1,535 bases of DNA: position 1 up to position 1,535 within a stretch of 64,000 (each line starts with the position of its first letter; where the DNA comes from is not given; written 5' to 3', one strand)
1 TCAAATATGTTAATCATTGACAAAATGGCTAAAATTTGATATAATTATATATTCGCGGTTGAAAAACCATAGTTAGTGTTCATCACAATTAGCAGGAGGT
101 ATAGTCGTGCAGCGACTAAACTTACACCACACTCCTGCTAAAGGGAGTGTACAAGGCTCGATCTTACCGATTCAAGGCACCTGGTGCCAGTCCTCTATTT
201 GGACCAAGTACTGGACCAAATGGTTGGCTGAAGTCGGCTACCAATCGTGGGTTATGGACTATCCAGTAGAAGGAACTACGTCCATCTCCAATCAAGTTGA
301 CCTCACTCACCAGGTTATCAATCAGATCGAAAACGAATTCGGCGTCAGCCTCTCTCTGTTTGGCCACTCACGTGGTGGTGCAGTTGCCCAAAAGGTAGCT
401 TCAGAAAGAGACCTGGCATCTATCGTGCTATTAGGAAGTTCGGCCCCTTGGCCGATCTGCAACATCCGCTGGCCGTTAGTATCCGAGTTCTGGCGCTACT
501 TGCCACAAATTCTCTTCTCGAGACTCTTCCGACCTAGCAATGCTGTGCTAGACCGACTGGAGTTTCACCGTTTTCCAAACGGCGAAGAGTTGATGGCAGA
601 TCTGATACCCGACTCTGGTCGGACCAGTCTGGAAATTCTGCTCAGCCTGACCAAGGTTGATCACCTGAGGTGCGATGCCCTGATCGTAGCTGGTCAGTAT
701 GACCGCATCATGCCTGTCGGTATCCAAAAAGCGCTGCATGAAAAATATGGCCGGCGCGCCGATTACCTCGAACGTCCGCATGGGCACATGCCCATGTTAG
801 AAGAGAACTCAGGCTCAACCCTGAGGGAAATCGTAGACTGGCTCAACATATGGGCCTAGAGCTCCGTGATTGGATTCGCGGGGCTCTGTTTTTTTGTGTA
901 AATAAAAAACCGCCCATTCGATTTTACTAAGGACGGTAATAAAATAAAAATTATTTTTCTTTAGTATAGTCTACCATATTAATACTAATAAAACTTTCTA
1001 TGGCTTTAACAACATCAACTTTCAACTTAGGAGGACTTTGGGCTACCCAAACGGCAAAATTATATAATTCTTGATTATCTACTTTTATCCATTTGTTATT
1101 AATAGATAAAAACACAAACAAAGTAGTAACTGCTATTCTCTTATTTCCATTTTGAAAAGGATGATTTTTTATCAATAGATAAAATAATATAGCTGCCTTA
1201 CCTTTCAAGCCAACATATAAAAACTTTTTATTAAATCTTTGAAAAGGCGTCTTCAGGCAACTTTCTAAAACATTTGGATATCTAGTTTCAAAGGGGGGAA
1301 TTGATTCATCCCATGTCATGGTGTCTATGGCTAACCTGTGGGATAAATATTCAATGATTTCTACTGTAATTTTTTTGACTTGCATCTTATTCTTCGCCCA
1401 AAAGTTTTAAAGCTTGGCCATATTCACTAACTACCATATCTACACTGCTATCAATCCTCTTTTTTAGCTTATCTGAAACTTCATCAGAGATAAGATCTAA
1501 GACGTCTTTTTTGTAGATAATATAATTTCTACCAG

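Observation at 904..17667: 58-bp direct repeats bracket a 16.7-kb accessory block (TA + toxin array + sugar genes)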

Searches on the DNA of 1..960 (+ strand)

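Call 75: search_dna_similar(query=window:1-960:+, collection=plasmids, mode=distant, max_rows=5)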
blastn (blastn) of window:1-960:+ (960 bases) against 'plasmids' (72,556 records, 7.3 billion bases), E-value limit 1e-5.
No match.

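Call 76: search_dna_similar(query=window:1-960:+, collection=phages, mode=distant, max_rows=5)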
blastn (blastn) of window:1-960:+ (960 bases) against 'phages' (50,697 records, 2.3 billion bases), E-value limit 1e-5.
No match.
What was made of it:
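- Tried and rejected: Plasmid and phage collections gave no match for the cassette plus copy A (calls 75, 76).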

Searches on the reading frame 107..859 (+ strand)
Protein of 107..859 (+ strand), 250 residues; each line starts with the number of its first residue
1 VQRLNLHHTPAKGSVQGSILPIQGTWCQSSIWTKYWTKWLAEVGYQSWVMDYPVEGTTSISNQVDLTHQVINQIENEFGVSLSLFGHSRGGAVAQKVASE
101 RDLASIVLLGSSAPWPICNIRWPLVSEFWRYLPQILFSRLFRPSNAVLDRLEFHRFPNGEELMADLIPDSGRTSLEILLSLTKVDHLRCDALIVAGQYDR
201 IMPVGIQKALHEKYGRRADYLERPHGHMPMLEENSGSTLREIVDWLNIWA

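Call 11: search_protein_families(library=pfam, proteins=[window:107-859:+], max_evalue=0.01)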
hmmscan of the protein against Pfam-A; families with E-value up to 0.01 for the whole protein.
window:107-859:+ (250 aa): 5 families
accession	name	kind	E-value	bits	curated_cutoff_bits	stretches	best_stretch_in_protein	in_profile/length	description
PF12697.13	Abhydrolase_6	-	4.1e-12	47.6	26.3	1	24-233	6-210/217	Alpha/beta hydrolase family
PF00561.26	Abhydrolase_1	-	1.4e-05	25.4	25.8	0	32-122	16-116/245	alpha/beta hydrolase fold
PF12146.15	Hydrolase_4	-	0.00012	21.9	27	1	38-217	25-220/239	Serine aminopeptidase, S33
PF12695.13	Abhydrolase_5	-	0.0011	19.2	27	1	35-111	17-89/164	Alpha/beta hydrolase family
PF00975.26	Thioesterase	-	0.0074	17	26.4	0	64-100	49-86/226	Thioesterase domain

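Call 60: find_homologous_proteins(query=window:107-859:+, max_evalue=1e-10)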
Query window:107-859:+ (250 aa): 3 proteins with E <= 1e-10 among 479 candidates.
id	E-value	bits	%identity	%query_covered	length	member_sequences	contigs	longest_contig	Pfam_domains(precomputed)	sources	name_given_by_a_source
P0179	6.0e-169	578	100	100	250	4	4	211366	PF12697.14,PF00561.27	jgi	jgi:pimeloyl-ACP methyl ester carboxylesterase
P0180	1.6e-121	423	72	100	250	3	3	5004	PF12697.14,PF00561.27,PF12146.16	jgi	-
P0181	1.2e-98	348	76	80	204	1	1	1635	PF12697.14,PF12146.16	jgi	-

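Call 61: find_encoding_contigs(protein=P0180, flank=10000, max_places=4)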
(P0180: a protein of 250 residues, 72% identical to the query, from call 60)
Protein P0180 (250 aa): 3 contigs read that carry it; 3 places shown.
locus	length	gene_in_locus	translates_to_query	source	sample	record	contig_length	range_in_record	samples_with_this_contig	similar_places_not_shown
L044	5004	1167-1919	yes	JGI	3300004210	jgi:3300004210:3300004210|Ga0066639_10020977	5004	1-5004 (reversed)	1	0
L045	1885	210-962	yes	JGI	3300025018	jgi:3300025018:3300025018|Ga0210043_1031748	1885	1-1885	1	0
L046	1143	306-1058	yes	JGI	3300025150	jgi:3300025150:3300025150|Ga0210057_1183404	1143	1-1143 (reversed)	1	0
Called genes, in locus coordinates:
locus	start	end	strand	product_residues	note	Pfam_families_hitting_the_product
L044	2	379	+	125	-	?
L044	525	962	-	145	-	-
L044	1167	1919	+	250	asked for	PF12146:Hydrolase_4 (weak), PF00561:Abhydrolase_1 (faint), PF12697:Abhydrolase_6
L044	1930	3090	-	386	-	PF01541:GIY-YIG, PF27096:UvrC_M, PF08459:UvrC_RNaseH_dom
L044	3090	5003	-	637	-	?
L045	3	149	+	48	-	?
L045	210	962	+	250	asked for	PF12146:Hydrolase_4 (weak), PF00561:Abhydrolase_1 (faint), PF12697:Abhydrolase_6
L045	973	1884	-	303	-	?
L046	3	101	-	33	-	?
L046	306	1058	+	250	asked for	PF12146:Hydrolase_4 (weak), PF00561:Abhydrolase_1 (faint), PF12697:Abhydrolase_6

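Call 62: find_encoding_contigs(protein=P0181, flank=10000, max_places=3)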
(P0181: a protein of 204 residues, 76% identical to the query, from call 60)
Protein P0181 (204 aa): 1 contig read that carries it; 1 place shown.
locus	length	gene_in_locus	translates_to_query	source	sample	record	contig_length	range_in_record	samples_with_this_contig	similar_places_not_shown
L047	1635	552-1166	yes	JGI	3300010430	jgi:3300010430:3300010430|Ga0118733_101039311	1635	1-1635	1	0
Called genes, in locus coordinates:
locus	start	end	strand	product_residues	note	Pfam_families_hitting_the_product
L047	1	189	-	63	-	?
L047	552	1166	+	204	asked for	PF12146:Hydrolase_4 (faint), PF12697:Abhydrolase_6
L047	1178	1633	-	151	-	?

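Call 64: search_protein_families(library=pfam, proteins=[L047:1178-1633:-, L047:1-189:-, L045:973-1884:-, L044:525-962:-, L044:2-379:+, L044:3090-5003:-], max_evalue=0.001)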
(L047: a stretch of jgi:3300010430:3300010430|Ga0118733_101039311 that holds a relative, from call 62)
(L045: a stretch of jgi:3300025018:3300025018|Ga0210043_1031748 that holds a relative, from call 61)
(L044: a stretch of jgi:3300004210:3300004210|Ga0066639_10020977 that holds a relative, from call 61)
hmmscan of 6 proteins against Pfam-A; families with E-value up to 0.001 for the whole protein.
L047:1178-1633:- (151 aa): 1 family
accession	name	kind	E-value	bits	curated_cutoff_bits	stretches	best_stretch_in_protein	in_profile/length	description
PF08459.17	UvrC_RNaseH_dom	-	1.5e-37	129.3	22.3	1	1-138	11-159/159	UvrC RNAse H endonuclease domain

L047:1-189:- (63 aa): 0 families

L045:973-1884:- (303 aa): 1 family
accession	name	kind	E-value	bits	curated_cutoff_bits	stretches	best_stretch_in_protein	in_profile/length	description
PF08459.17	UvrC_RNaseH_dom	-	9.4e-38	130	22.3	1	152-290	10-159/159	UvrC RNAse H endonuclease domain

L044:525-962:- (145 aa): 0 families

L044:2-379:+ (125 aa): 0 families

L044:3090-5003:- (637 aa): 6 families
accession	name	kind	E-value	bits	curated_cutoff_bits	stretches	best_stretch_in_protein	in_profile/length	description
PF00005.33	ABC_tran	-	8.3e-17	62.5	25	1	507-556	90-136/137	ABC transporter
PF02463.25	SMC_N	-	8.8e-10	38.8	40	0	502-599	113-210/220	RecF/RecN/SMC N terminal domain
PF00684.25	DnaJ_CXXCXGXG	-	9.5e-07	29.4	32.7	0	82-109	1-28/65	DnaJ central domain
PF17760.6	UvrA_inter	-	3.7e-06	27.2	23.3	1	2-40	66-106/109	UvrA interaction domain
PF13175.12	AAA_15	-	4.3e-05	23.7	32.1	0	201-247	328-366/374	AAA ATPase domain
PF13304.12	AAA_21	-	7.3e-05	23.4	27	0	193-242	249-299/304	AAA domain, putative AbiEii toxin, Type IV TA system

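Call 69: find_encoding_contigs(protein=window:107-859:+, flank=6000, max_places=10)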
Protein window:107-859:+ (250 aa): 11 contigs read that carry it; 10 places shown.
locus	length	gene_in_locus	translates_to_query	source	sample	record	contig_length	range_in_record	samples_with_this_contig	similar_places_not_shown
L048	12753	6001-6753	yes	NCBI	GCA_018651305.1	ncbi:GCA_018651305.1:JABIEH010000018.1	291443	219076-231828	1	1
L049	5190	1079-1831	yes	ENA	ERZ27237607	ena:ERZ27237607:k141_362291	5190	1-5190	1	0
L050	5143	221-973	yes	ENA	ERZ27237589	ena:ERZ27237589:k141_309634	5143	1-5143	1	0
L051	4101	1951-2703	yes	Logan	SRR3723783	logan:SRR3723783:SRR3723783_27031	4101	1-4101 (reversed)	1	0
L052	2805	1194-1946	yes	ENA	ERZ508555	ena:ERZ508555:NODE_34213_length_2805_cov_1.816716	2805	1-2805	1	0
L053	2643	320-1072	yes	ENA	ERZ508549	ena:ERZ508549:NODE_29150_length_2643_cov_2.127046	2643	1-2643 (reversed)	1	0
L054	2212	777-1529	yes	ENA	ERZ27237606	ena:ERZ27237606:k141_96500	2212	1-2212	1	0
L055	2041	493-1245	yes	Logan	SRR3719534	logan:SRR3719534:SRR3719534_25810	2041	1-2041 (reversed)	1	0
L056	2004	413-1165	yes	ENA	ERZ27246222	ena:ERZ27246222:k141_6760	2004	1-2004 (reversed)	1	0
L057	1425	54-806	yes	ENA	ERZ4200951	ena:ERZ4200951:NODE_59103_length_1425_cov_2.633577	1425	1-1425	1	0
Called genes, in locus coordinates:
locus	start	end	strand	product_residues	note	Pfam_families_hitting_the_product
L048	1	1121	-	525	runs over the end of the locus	PF01676:Metalloenzyme, PF06415:iPGM_N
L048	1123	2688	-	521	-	PF01676:Metalloenzyme, PF06415:iPGM_N, PF01663:Phosphodiest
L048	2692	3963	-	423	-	PF03952:Enolase_N, PF00113:Enolase_C, PF13378:MR_MLE_C (weak)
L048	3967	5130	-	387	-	PF00162:PGK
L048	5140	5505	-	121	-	-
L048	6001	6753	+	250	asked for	PF00561:Abhydrolase_1 (faint), PF12697:Abhydrolase_6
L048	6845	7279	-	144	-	PF02661:Fic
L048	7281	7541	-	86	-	PF12728:HTH_17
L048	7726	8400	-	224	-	-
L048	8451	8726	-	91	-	-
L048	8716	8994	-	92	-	-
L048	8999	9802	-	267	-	-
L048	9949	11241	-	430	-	-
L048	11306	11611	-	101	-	-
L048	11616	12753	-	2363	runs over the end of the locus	PF03534:SpvB, PF13517:FG-GAP_3, PF05593:RHS_repeat (faint)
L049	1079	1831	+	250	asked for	PF00561:Abhydrolase_1 (faint), PF12697:Abhydrolase_6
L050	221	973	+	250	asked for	PF00561:Abhydrolase_1 (faint), PF12697:Abhydrolase_6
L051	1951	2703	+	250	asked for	PF00561:Abhydrolase_1 (faint), PF12697:Abhydrolase_6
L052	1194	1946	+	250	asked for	PF00561:Abhydrolase_1 (faint), PF12697:Abhydrolase_6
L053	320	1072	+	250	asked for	PF00561:Abhydrolase_1 (faint), PF12697:Abhydrolase_6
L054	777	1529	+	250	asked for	PF00561:Abhydrolase_1 (faint), PF12697:Abhydrolase_6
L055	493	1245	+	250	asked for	PF00561:Abhydrolase_1 (faint), PF12697:Abhydrolase_6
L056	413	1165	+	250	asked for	PF00561:Abhydrolase_1 (faint), PF12697:Abhydrolase_6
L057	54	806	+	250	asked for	PF00561:Abhydrolase_1 (faint), PF12697:Abhydrolase_6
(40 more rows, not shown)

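Call 77: search_protein_families(library=ncbifam, proteins=[window:107-859:+], max_evalue=0.001)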
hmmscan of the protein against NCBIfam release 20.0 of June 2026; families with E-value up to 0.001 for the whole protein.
window:107-859:+ (250 aa): 3 families
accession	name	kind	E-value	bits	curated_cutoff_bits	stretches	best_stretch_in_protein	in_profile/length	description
NF011457.0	PRK14875.1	equivalog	7.6e-07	28.4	307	0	45-111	159-231/372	acetoin dehydrogenase dihydrolipoyllysine-residue acetyltransferase subunit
TIGR01738.1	bioH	equivalog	0.00019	21.1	206.95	0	182-233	182-233/245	pimeloyl-ACP methyl ester esterase BioH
NF050089.1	i_nPHAscl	equivalog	0.00031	19.9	300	0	183-233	225-276/288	intracellular short-chain-length polyhydroxyalkanoate depolymerase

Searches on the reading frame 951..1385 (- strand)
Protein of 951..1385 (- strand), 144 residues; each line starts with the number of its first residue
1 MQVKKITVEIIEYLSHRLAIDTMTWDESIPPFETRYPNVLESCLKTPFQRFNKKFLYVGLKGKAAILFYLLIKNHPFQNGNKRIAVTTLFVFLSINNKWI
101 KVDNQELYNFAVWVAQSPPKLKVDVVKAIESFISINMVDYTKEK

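Call 11: search_protein_families(library=pfam, proteins=[window:951-1385:-], max_evalue=0.01)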
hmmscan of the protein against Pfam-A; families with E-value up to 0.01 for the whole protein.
window:951-1385:- (144 aa): 1 family
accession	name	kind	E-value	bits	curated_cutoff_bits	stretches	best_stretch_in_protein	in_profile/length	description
PF02661.23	Fic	-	3.7e-10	41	24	1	30-93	21-93/93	Fic/DOC family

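Call 15: find_encoding_contigs(protein=window:951-1385:-, flank=10000, max_places=10)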
Protein window:951-1385:- (144 aa): 24 contigs read that carry it; 10 places shown.
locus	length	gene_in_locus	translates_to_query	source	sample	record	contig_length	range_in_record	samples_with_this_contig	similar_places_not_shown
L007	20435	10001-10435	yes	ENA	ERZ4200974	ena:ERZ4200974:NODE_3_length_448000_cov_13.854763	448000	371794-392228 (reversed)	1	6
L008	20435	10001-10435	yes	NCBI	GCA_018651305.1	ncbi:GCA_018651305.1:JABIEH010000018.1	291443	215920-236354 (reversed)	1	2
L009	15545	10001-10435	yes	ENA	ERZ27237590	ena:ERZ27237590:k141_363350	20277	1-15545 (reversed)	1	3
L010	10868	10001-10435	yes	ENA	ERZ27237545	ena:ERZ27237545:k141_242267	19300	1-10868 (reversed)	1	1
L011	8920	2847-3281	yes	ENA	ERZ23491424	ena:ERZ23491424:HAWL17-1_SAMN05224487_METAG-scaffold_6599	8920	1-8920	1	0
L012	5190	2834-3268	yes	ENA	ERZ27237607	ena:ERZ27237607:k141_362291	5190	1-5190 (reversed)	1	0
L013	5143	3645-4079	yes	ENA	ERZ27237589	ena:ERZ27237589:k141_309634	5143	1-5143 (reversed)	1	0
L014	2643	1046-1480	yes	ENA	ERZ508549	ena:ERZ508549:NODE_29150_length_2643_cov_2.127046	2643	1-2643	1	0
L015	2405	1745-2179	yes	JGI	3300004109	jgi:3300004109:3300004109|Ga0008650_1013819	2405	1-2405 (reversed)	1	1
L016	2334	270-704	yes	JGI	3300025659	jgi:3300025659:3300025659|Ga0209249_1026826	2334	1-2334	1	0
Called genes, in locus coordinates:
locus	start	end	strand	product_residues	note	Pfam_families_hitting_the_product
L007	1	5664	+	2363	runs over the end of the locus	PF03534:SpvB, PF13517:FG-GAP_3, PF05593:RHS_repeat (faint)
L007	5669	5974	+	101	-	-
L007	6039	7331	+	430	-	-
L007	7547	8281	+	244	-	-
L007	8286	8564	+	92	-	-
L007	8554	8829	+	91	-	-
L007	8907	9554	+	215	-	-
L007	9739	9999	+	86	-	PF12728:HTH_17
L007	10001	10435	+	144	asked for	PF02661:Fic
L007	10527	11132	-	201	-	PF12697:Abhydrolase_6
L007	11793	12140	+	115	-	-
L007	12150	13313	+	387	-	PF00162:PGK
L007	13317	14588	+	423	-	PF03952:Enolase_N, PF00113:Enolase_C, PF13378:MR_MLE_C (weak)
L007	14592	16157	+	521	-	PF01676:Metalloenzyme, PF06415:iPGM_N, PF01663:Phosphodiest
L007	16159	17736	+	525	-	PF01676:Metalloenzyme, PF06415:iPGM_N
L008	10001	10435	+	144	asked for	PF02661:Fic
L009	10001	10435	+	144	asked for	PF02661:Fic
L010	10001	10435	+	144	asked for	PF02661:Fic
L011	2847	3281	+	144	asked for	PF02661:Fic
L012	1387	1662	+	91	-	-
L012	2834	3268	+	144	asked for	PF02661:Fic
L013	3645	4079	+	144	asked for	PF02661:Fic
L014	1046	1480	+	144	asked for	PF02661:Fic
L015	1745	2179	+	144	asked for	PF02661:Fic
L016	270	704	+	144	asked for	PF02661:Fic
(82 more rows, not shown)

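Call 35: find_homologous_proteins(query=window:951-1385:-, max_evalue=0.00001)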
Query window:951-1385:- (144 aa): 5899 proteins with E <= 0.00001 among 5908 candidates; the best 120 are listed.
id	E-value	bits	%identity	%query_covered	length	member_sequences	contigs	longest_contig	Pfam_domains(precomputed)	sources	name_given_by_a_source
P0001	7.6e-90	316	99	100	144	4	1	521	PF02661.24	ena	-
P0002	4.8e-76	271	84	100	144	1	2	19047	PF02661.24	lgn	-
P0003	5.1e-76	271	83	100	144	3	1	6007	PF02661.24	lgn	-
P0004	1.4e-72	260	80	100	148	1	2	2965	PF02661.24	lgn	-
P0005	3.2e-66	239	75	96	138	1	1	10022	PF02661.24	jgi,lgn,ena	-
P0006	4.4e-66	239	74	99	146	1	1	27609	PF02661.24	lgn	-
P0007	6.0e-66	239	75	97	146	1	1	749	PF02661.24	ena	-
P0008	2.0e-65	237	74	95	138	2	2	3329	PF02661.24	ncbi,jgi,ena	-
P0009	5.4e-64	232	71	96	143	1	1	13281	PF02661.24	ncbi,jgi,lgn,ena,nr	ncbi:MAG: type II toxin-antitoxin system death-on-curing family toxin [Bacilli bacterium]|nr:type II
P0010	6.7e-63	229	88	80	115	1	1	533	PF02661.24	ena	-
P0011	2.3e-62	227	72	96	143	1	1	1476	PF02661.24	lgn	-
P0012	1.3e-61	225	72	95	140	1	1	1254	PF02661.24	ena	-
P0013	2.8e-61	223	71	96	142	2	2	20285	PF02661.24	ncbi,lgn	-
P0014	5.3e-61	223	72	95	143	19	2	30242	PF02661.24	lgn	-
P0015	6.3e-61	222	72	96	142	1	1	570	PF02661.24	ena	-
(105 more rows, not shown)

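Call 37: find_encoding_contigs(protein=P0002, flank=10000, max_places=4)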
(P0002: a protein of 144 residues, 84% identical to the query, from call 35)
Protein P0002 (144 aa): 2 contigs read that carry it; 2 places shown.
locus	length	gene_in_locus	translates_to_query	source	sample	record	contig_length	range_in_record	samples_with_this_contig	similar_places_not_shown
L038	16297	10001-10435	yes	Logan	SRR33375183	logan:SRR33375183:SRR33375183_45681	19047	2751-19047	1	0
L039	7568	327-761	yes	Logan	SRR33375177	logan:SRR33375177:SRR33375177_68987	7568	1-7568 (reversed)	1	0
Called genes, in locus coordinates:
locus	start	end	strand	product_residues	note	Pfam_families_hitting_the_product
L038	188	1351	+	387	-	PF25023:TEN_YD-shell, PF05257:CHAP (weak)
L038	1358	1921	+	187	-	-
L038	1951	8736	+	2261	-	PF03534:SpvB, PF05593:RHS_repeat (faint), PF13517:FG-GAP_3 (weak), PF13385:Laminin_G_3, PF00545:Ribonuclease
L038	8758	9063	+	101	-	PF01337:Barstar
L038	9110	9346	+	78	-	-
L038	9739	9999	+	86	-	PF12728:HTH_17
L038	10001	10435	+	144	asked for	PF02661:Fic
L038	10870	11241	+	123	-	-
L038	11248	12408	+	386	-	PF00162:PGK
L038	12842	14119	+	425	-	PF03952:Enolase_N, PF00113:Enolase_C, PF13378:MR_MLE_C (weak)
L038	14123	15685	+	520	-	PF01676:Metalloenzyme, PF06415:iPGM_N, PF01663:Phosphodiest (weak)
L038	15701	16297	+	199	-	?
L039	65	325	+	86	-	PF12728:HTH_17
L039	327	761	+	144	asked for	PF02661:Fic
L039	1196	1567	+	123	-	-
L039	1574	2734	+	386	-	PF00162:PGK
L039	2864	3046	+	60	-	-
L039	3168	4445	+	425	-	PF03952:Enolase_N, PF00113:Enolase_C, PF13378:MR_MLE_C (weak)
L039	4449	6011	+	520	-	PF01676:Metalloenzyme, PF06415:iPGM_N, PF01663:Phosphodiest (weak)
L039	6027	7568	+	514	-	?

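Call 38: find_encoding_contigs(protein=P0003, flank=10000, max_places=4)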
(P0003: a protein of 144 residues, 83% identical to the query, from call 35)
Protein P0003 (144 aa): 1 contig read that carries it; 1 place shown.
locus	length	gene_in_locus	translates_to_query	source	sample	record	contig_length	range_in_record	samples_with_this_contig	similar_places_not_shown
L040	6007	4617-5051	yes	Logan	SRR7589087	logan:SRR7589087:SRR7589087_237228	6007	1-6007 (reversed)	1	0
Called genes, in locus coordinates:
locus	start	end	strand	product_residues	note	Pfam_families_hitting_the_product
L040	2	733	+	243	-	?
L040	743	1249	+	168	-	-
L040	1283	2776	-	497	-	-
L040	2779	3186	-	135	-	PF13022:HTH_Tnp_1_2 (weak)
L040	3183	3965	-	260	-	PF01555:N6_N4_Mtase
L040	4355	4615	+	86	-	PF12728:HTH_17 (weak)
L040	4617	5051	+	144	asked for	PF02661:Fic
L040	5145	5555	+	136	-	-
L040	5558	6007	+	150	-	?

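Call 77: search_protein_families(library=ncbifam, proteins=[window:951-1385:-], max_evalue=0.001)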
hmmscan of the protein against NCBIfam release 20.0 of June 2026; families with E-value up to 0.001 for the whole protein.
window:951-1385:- (144 aa): 1 family
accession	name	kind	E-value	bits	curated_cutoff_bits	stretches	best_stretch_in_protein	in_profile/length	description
TIGR01550.1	DOC_P1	subfamily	8.6e-14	51.8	38.65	1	60-124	51-114/122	type II toxin-antitoxin system death-on-curing family toxin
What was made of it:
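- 951..1647 (-): HTH_17 (excisionase-family HTH) antitoxin 1387-1647 and Doc toxin 951-1385. Calls 11 and 77.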
